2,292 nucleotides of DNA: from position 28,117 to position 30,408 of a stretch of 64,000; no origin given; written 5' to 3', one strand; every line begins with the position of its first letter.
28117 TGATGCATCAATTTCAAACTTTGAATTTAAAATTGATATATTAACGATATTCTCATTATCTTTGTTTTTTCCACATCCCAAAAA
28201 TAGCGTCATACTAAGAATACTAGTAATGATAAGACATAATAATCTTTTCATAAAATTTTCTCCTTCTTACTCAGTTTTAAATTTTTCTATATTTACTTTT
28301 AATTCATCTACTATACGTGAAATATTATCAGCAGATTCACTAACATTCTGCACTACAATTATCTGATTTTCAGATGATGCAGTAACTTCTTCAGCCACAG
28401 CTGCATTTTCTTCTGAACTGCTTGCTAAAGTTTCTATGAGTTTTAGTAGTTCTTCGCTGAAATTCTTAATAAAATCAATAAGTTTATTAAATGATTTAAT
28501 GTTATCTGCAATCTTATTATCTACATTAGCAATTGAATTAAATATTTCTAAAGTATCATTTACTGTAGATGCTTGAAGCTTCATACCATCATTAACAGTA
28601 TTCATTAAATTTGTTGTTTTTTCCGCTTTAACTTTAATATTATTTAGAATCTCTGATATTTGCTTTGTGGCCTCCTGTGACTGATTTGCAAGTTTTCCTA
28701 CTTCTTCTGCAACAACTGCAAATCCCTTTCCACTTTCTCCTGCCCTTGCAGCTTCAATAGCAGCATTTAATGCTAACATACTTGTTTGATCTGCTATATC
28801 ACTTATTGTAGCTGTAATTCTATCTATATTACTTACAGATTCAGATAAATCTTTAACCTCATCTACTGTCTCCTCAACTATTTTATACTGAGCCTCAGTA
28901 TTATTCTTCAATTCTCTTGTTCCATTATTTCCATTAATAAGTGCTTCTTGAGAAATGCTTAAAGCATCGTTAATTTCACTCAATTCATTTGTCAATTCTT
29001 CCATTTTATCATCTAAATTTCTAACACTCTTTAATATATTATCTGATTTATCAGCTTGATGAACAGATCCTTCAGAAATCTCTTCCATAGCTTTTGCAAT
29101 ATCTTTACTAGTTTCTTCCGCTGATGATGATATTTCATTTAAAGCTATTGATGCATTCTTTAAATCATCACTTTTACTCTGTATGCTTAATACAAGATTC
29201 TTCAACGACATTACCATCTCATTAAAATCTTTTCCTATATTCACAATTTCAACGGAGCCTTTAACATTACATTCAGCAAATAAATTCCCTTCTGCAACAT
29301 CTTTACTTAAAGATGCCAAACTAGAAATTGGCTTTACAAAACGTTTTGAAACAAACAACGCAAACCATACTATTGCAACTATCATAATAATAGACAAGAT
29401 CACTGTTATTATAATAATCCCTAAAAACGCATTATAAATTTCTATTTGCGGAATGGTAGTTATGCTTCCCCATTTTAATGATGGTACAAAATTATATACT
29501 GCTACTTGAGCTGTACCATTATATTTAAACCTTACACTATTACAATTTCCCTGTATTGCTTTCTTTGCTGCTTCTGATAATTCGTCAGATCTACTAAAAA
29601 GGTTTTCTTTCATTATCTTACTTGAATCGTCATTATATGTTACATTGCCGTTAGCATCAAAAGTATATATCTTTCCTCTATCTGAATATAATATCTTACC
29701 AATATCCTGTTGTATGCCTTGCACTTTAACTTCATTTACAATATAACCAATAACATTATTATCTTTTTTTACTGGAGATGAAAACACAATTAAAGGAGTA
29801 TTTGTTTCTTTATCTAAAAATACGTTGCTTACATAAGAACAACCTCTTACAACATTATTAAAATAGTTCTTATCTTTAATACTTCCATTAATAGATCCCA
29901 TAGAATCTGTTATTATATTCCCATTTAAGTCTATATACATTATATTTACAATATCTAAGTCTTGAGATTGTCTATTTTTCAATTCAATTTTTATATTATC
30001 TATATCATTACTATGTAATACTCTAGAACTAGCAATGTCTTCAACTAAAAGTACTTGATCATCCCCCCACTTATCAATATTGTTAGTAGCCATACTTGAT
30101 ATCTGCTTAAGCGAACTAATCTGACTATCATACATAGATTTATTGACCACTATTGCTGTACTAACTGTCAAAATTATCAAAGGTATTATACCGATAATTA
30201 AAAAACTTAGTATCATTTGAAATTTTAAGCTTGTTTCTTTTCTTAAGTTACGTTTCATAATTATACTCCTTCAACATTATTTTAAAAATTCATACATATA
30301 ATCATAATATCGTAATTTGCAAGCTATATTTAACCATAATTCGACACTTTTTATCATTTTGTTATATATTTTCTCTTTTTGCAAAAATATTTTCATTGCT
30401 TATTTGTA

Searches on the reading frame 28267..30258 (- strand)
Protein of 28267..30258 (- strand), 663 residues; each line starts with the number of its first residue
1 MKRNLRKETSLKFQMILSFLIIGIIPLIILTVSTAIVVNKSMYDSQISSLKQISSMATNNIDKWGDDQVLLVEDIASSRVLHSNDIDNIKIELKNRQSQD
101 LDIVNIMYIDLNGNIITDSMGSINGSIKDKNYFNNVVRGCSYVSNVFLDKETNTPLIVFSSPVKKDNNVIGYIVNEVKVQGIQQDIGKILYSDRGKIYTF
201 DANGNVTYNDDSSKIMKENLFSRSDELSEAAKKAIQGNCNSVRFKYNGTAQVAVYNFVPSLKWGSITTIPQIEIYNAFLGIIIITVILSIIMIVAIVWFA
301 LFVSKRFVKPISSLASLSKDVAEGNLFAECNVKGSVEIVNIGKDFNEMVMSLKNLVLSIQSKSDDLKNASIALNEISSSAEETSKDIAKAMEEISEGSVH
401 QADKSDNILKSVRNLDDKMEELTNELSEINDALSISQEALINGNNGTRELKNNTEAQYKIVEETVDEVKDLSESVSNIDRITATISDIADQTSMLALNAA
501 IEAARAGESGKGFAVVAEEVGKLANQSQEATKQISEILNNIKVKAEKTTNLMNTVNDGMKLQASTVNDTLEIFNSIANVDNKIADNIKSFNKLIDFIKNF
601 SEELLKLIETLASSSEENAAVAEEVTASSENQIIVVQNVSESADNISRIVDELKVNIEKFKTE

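Call 9: search_protein_families(library=pfam, proteins=[window:28267-30258:-])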
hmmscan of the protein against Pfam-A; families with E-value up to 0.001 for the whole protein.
window:28267-30258:- (663 aa): 3 families
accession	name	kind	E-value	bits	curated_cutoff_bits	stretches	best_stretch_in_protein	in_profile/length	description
PF00015.26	MCPsignal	-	2e-39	135.6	34.6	1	451-589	8-146/172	Methyl-accepting chemotaxis protein (MCP) signalling domain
PF02743.24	dCache_1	-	5.9e-13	49.3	45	1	46-266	7-238/240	Cache domain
PF00672.30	HAMP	-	2.4e-06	28.2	25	1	302-353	1-52/53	HAMP domain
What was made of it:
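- On Transmembrane methyl-accepting chemotaxis protein with a dCache_1 sensor: Another MCP in the window, 28267-30258, does have one (call 9).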
